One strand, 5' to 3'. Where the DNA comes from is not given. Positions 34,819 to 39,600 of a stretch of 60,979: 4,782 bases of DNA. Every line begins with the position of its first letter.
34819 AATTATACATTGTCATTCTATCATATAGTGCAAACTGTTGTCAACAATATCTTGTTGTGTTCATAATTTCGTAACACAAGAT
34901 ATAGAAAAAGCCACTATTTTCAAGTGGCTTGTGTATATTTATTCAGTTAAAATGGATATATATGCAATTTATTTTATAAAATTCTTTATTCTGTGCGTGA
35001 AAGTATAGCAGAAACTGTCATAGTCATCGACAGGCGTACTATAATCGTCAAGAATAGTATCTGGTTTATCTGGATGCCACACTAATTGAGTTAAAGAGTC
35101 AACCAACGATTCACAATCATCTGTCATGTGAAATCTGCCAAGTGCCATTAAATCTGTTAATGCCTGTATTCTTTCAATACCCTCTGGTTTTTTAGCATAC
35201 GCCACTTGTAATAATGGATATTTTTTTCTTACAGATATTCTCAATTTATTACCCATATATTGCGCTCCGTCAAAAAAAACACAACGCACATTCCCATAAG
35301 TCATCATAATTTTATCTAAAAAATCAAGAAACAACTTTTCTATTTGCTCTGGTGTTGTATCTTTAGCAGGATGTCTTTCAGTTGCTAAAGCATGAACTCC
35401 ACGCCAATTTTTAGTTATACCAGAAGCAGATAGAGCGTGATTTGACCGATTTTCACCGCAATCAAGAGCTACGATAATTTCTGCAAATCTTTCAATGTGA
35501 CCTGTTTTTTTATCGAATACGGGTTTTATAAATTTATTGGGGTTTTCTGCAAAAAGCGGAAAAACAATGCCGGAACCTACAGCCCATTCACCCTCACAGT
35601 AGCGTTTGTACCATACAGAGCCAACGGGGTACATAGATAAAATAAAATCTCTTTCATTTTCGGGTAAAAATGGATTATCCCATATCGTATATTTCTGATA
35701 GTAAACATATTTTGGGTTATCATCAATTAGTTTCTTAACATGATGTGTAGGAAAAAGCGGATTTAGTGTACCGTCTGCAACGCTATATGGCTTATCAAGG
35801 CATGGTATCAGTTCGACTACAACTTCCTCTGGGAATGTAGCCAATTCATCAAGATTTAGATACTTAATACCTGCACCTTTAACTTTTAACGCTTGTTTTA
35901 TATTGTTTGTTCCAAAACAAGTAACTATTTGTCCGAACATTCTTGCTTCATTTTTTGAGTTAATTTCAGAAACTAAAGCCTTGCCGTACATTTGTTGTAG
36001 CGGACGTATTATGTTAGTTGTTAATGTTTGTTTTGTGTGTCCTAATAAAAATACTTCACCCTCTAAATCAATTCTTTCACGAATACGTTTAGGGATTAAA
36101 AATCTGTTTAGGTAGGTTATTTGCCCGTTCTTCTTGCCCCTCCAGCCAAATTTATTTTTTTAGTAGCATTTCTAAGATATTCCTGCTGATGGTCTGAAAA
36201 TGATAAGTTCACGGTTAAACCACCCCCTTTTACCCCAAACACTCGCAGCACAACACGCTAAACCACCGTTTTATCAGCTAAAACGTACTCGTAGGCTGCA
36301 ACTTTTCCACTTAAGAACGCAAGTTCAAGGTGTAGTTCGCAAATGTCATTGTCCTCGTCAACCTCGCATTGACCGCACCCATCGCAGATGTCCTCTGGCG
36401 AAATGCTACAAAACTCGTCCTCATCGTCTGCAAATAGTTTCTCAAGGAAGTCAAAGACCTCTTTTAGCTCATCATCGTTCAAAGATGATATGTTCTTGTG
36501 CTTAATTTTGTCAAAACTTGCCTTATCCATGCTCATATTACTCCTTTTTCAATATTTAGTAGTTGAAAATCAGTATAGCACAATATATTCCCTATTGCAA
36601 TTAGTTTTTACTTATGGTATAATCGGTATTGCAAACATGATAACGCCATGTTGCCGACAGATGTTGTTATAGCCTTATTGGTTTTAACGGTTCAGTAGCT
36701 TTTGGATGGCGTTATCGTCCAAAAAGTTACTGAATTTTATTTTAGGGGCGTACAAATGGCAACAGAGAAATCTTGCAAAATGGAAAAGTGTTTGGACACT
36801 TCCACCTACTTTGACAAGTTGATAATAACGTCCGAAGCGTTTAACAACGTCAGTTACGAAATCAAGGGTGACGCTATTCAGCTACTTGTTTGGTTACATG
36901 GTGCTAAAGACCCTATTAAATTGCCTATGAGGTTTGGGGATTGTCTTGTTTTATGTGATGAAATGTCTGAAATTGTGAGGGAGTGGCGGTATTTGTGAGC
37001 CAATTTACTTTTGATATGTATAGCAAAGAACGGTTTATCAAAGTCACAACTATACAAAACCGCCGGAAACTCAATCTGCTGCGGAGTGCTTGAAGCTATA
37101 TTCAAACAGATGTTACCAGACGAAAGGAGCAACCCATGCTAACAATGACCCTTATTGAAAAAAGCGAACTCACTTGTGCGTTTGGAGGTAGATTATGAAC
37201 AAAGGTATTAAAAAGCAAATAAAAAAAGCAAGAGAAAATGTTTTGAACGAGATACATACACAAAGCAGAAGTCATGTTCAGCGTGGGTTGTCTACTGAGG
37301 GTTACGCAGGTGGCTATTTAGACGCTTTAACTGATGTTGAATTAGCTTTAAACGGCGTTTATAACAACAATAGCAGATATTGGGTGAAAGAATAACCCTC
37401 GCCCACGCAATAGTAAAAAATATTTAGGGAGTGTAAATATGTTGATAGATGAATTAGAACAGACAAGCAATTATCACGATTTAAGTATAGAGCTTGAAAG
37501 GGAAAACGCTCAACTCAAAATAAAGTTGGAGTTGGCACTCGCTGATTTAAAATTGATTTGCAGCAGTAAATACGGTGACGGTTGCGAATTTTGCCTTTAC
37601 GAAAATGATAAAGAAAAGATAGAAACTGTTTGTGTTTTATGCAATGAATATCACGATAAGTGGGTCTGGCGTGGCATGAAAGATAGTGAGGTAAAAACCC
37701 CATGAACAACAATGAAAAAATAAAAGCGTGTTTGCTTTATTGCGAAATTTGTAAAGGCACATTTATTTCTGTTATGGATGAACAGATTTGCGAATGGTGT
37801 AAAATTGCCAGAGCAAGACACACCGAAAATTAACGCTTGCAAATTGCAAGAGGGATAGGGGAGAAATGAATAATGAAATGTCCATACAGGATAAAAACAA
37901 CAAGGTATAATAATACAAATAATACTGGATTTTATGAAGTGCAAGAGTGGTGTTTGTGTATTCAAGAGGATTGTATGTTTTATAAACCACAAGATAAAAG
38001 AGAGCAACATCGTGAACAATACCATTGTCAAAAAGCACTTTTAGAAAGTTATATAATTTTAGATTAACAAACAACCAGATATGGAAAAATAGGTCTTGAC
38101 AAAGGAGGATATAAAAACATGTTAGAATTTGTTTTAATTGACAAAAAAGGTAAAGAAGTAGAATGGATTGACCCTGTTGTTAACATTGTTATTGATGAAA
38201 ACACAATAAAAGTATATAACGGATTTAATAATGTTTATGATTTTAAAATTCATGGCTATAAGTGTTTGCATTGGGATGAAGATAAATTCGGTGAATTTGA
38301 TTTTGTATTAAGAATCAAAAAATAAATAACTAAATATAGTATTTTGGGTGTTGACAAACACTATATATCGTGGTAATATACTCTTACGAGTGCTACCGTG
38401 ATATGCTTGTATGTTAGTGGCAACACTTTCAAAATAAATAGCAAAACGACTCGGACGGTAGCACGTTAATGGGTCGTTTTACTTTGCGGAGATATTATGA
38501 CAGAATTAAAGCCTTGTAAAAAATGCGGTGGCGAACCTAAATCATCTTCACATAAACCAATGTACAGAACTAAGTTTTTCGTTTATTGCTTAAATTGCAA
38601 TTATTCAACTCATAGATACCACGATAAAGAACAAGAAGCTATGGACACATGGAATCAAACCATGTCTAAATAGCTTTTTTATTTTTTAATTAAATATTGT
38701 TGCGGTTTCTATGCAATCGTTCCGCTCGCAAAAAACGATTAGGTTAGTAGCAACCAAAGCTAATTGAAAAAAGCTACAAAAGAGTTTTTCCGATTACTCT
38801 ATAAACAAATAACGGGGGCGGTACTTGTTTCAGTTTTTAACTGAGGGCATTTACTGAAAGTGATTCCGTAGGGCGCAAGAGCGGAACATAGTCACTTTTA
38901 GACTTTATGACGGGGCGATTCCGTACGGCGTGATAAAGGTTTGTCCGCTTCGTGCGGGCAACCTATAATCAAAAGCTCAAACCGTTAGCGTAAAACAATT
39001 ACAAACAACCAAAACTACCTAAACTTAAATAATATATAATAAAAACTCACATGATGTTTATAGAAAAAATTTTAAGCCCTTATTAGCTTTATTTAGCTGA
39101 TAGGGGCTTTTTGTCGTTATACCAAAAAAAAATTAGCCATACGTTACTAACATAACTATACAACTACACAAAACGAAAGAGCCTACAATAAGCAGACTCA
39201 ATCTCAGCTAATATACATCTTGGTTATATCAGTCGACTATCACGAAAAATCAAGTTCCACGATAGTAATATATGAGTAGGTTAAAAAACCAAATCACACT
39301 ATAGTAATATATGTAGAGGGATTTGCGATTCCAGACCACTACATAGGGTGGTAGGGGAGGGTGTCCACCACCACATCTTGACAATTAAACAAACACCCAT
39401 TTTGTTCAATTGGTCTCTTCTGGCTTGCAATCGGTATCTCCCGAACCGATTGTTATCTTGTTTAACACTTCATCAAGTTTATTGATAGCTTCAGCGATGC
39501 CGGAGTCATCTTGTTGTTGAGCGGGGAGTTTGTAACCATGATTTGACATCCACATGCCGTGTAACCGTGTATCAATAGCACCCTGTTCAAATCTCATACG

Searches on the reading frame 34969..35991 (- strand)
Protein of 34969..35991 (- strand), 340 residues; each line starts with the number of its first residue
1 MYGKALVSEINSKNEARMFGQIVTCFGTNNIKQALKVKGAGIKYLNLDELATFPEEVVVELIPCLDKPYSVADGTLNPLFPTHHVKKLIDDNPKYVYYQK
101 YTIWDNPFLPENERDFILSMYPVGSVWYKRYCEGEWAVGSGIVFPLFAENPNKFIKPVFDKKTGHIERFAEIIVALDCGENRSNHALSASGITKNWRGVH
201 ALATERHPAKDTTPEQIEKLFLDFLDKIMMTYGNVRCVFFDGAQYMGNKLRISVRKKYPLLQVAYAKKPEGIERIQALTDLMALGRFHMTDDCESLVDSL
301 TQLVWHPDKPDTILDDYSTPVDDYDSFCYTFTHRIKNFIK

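Call 19: search_protein_families(library=pfam, proteins=[window:34969-35991:-], max_evalue=0.01)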
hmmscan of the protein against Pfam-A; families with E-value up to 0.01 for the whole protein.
window:34969-35991:- (340 aa): 2 families
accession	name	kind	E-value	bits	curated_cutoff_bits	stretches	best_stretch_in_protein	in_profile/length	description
PF04466.19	Terminase_3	-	0.00019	21.5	23.2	1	18-135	77-201/201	Phage terminase large subunit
PF03237.21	Terminase_6N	-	0.00071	19.7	22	1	20-149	76-213/215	Terminase large subunit, T4likevirus-type, N-terminal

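Call 27: find_related_loci(query=window:34972-35991:-, collection=viral_contigs, flank=8000)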
Query window:34972-35991:- (340 aa) in viral_contigs; peptide patterns used: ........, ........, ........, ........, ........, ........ (x = any residue, [..] = any of these).
17 stretches matched a pattern, but none encodes a relative of the query by tblastn (E <= 1e-3).

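Call 54: find_homologous_proteins(query=window:34972-35991:-, max_evalue=1e-20)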
Query window:34972-35991:- (340 aa): 80 proteins with E <= 1e-20 among 1915 candidates.
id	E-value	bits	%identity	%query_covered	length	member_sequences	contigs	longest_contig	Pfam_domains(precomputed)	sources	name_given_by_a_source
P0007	3.5e-236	801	100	100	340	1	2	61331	-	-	-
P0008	2.5e-130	453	60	99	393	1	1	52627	PF04466.20,PF03237.22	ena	-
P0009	5.7e-124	432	55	99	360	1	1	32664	PF04466.20,PF03237.22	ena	-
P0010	1.4e-62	230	37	100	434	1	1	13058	PF04466.20,PF03237.22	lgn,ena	-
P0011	2.3e-61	226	38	100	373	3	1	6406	PF03237.22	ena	-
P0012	3.2e-61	226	36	100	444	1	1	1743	PF04466.20,PF03237.22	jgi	jgi:PBSX family phage terminase large subunit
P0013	4.5e-61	225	38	100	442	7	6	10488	PF03237.22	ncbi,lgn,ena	-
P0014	7.1e-61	224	37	100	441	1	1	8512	PF04466.20,PF03237.22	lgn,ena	-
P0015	7.4e-61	224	37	100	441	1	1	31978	PF04466.20,PF03237.22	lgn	-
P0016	3.0e-60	222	37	100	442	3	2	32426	PF04466.20,PF03237.22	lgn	-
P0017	4.8e-60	222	36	100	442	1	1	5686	PF03237.22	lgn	-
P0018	7.2e-60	221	38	100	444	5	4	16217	PF03237.22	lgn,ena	-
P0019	6.6e-58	215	37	100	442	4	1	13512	PF04466.20,PF03237.22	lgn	-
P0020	7.6e-58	214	38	99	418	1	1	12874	PF04466.20,PF03237.22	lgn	-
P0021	7.8e-58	214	36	100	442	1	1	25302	PF03237.22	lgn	-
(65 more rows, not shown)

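Call 55: find_encoding_contigs(protein=P0009, flank=10000, max_places=5)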
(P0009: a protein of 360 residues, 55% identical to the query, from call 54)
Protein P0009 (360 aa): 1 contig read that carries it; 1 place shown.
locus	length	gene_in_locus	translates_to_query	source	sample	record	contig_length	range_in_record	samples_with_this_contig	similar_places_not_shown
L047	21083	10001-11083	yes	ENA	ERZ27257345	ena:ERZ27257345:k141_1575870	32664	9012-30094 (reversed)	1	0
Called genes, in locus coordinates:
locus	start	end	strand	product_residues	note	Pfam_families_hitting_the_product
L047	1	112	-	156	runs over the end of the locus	-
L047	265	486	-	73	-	-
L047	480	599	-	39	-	-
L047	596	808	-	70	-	PF12844:HTH_19 (weak), PF01381:HTH_3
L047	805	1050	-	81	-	-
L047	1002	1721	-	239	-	-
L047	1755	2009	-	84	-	-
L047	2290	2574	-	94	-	-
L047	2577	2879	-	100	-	-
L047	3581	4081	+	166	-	PF16677:GP3_package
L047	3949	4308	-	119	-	-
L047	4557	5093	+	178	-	-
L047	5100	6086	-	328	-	-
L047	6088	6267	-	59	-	-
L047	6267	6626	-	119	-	PF23969:DUF7296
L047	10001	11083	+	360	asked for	PF03237:Terminase_6N, PF04466:Terminase_3 (weak)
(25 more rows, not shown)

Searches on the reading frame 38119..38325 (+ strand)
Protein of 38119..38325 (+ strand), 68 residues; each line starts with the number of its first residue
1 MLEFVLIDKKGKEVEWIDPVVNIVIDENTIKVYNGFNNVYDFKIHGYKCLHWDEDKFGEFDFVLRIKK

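Call 69: find_encoding_contigs(protein=window:38119-38325:+, flank=3000, max_places=10)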
Protein window:38119-38325:+ (68 aa): 3 contigs read that carry it; 1 place shown.
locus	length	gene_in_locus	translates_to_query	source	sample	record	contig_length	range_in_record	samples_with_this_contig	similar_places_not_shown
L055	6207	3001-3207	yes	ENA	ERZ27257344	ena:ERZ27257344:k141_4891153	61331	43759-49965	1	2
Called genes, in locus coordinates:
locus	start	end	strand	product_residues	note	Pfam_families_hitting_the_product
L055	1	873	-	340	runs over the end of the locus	-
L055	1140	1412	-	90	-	-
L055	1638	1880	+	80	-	-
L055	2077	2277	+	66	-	-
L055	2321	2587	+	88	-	-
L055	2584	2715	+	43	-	-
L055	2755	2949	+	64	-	-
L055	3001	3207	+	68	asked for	-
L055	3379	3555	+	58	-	PF14354:Lar_restr_allev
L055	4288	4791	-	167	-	PF16677:GP3_package (weak)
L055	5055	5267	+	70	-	-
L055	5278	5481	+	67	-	-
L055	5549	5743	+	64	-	-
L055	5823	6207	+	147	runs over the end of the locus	-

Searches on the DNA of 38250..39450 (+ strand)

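Call 4: search_rna_families(source=window, start=38250, end=39450, threshold=evalue, max_evalue=10, show_alignments=3)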
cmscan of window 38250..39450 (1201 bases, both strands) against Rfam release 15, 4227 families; matches with E-value up to 10: 4.
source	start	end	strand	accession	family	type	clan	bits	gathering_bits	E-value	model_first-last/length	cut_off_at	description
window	39282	39401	-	RF01772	rnk_pseudo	Cis-reg; leader;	-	23.9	55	0.19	1-108/108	no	Pseudomonas rnk leader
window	39035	39113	+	RF02319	TtnuHACA12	Gene; snRNA; snoRNA; HACA-box;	-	21.3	80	3.1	1-131/131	no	Tetrahymena snoRNA TtnuHACA12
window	38623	38694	+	RF02406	snoR120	Gene; snRNA; snoRNA; CD-box;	-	19.2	55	6.5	1-74/74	no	Small nucleolar RNA snoR120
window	39110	39163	-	RF03133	S4-Fusobacteriales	Cis-reg; leader;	CL00119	17.3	48.8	6.6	1-60/60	no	S4-Fusobacteriales ribosomal protein leader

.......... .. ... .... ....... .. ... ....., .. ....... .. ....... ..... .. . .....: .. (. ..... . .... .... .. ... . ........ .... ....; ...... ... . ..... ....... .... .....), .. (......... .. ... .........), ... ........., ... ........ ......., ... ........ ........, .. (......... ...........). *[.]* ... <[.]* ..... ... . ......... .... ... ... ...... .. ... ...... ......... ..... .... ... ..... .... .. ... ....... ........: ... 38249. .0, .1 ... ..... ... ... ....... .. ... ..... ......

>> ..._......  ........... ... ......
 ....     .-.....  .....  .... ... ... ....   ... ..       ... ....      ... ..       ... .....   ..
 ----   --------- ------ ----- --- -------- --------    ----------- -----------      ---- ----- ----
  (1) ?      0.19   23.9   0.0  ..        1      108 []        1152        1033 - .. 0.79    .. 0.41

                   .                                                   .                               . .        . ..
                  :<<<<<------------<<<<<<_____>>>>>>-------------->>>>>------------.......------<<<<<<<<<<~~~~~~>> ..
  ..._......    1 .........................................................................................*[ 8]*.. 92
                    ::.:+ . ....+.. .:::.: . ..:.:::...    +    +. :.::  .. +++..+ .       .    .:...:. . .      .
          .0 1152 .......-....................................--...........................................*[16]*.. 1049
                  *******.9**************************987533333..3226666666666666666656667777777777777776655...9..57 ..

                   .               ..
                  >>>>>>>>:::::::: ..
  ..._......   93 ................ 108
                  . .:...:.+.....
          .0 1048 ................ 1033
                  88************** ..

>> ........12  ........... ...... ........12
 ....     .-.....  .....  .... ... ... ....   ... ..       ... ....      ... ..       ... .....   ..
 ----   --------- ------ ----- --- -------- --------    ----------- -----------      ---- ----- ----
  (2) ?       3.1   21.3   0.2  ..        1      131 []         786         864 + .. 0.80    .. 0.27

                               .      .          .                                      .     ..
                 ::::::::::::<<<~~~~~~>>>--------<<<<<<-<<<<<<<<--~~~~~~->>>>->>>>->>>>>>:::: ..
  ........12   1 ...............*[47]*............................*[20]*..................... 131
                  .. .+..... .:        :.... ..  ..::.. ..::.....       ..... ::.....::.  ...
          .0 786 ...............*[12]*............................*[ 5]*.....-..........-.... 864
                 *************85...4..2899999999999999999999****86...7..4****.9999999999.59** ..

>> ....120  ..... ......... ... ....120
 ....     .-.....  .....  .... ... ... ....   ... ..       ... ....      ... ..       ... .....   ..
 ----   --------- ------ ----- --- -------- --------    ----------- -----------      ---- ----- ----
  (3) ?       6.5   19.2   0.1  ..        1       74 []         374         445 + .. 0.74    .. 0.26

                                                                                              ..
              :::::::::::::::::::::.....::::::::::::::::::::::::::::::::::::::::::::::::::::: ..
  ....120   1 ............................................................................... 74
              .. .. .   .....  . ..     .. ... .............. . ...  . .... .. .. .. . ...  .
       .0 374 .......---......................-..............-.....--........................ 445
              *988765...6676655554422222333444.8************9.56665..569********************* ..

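Call 8: search_dna_similar(query=window:38300-39450:+, collection=phages, mode=distant, max_rows=40)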
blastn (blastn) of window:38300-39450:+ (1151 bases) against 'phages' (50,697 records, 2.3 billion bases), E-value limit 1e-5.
No match.

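Call 52: search_dna_similar(query=window:38690-39113:+, collection=plasmids, mode=distant, max_evalue=1, max_rows=15)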
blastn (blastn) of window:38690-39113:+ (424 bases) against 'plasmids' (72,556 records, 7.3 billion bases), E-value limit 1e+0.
Records with a match: 1; places in all: 1; records where one place covers at least 80% of the query: 0.
Best place of each record, by identity: 80-90% 1.
By first word of the organism name: Bacillus 1.
By predicted mobility (MOB-suite, as given by PLSDB): non-mobilizable 1.
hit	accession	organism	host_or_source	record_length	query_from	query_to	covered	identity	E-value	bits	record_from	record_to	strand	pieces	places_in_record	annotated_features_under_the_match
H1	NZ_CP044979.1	Bacillus thuringiensis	whole organism,soil sample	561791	332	373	10%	88.1%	4e-1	44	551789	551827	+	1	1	none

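Call 53: search_dna_similar(query=window:38800-38975:+, collection=phages, mode=distant, max_evalue=10, max_rows=15)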
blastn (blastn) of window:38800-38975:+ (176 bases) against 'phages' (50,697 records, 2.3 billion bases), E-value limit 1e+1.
Records with a match: 3; places in all: 3; records where one place covers at least 80% of the query: 0.
Best place of each record, by identity: 90-95% 1; 80-90% 2.
By first word of the organism name: Enterococcus 2; Bacteriophage 1.
By host as written in the record: - 2; Enterococcus faecalis 1.
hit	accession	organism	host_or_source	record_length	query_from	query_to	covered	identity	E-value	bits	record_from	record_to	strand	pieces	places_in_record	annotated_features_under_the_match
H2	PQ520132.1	Enterococcus phage IME_EF3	-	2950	34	67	19%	85.3%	2e+0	37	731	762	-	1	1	record has no annotation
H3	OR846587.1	Enterococcus phage Efs 1-1-1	Enterococcus faecalis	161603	34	67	19%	85.3%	2e+0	37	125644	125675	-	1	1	record has no annotation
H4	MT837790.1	Bacteriophage sp.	human fecal samples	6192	85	108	14%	91.7%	7e+0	36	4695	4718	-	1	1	record has no annotation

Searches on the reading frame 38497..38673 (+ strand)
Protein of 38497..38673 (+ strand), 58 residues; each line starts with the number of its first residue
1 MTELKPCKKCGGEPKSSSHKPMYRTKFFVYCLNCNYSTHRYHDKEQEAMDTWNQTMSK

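Call 12: find_related_loci(query=window:38497-38670:+, collection=viral_contigs, flank=4000)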
Query window:38497-38670:+ (58 aa) in viral_contigs; peptide patterns used: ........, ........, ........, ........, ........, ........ (x = any residue, [..] = any of these).
No stretch of DNA in the collection matches any of the patterns.

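Call 13: find_encoding_contigs(protein=window:38497-38673:+, flank=3000, max_places=10)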
Protein window:38497-38673:+ (58 aa): 3 contigs read that carry it; 1 place shown.
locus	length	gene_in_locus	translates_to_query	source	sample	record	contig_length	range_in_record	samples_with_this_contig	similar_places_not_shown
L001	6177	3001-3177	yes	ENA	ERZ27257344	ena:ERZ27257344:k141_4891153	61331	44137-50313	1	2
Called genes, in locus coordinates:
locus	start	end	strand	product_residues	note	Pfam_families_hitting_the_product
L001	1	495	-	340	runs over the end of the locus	-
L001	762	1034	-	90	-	-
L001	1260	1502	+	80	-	-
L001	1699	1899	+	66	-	-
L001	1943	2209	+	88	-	-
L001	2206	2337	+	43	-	-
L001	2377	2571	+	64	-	-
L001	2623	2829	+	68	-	-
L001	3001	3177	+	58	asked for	PF14354:Lar_restr_allev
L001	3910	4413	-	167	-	PF16677:GP3_package (weak)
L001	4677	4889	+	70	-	-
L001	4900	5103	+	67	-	-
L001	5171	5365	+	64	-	-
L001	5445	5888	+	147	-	-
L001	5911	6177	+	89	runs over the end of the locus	-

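Call 19: search_protein_families(library=pfam, proteins=[window:38497-38673:+], max_evalue=0.01)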
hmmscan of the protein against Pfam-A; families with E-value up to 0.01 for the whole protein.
window:38497-38673:+ (58 aa): 2 families
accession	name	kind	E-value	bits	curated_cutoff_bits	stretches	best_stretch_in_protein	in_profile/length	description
PF14354.12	Lar_restr_allev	-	2.2e-11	44.2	28.6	1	2-54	1-56/58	Restriction alleviation protein Lar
PF08792.16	A2L_zn_ribbon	-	0.008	16.3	22.9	0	22-38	15-31/33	A2L zinc ribbon domain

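Call 34: find_homologous_proteins(query=window:38497-38670:+, max_evalue=0.001)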
Query window:38497-38670:+ (58 aa): 1 proteins with E <= 0.001 among 1 candidates.
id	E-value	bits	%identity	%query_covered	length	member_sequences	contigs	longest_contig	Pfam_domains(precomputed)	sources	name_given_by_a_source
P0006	4.6e-35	135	100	100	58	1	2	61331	PF14354.14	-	-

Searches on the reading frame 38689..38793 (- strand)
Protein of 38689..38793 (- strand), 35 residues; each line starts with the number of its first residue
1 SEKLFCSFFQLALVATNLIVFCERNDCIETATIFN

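Call 66: search_protein_families(library=phrogs, proteins=[window:38689-38793:-], max_evalue=1)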
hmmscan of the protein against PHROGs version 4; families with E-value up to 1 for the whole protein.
seq(35 aa): 0 families

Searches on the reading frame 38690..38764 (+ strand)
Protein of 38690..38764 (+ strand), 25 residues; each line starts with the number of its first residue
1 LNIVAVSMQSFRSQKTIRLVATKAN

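Call 66: search_protein_families(library=phrogs, proteins=[window:38690-38764:+], max_evalue=1)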
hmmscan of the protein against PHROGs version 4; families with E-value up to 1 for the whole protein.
seq(25 aa): 1 family
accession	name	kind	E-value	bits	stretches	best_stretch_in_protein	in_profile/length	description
phrog_27781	-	unknown function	0.087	13.8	1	5-23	3-21/79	-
